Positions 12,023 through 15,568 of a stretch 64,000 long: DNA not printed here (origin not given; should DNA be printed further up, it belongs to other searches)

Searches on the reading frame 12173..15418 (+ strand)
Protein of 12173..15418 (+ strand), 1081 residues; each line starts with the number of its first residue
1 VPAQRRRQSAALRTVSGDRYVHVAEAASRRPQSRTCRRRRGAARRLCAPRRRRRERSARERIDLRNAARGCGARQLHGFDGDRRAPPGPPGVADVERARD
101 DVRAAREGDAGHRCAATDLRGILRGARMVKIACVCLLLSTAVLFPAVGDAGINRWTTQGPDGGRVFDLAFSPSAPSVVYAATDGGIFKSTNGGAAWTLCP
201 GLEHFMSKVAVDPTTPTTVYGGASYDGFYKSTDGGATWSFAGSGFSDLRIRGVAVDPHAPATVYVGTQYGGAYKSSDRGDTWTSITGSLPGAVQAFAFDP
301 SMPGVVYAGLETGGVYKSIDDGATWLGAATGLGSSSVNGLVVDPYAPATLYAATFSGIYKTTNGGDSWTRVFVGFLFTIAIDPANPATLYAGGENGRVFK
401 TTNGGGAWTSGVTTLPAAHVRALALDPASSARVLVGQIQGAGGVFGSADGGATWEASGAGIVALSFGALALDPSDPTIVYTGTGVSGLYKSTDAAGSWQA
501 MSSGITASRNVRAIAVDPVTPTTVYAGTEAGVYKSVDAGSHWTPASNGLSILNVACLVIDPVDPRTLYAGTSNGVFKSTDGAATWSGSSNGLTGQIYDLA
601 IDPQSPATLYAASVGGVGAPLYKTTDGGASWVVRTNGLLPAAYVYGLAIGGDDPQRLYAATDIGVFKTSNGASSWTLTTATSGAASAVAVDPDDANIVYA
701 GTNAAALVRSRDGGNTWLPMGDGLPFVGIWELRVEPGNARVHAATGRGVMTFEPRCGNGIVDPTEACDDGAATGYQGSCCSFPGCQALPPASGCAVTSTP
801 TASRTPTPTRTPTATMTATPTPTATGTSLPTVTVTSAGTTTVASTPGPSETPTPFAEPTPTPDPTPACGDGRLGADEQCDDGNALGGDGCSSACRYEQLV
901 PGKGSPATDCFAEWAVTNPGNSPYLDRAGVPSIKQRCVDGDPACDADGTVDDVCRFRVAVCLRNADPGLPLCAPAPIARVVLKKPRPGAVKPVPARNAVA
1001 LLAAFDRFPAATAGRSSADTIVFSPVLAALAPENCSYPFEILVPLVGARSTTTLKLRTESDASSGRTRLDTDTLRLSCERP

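Call 38: search_protein_families(library=pfam, proteins=[window:12173-15418:+], max_evalue=0.001)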
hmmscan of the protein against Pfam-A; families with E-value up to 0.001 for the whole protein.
window:12173-15418:+ (1081 aa): 4 families
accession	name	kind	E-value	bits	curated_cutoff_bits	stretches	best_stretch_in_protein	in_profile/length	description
PF15902.12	Sortilin-Vps10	-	8.9e-26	91.1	33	1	228-304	3-81/446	Sortilin, neurotensin receptor 3,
PF13948.11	DUF4215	-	4.2e-09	37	27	1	866-894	19-46/47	Domain of unknown function (DUF4215)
PF14870.12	PSII_BNR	-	3.1e-06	27.1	27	0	569-689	34-152/303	Photosynthesis system II assembly factor YCF48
PF19755.4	DUF6242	-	2e-05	25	29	0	497-585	129-217/217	Domain of unknown function (DUF6242)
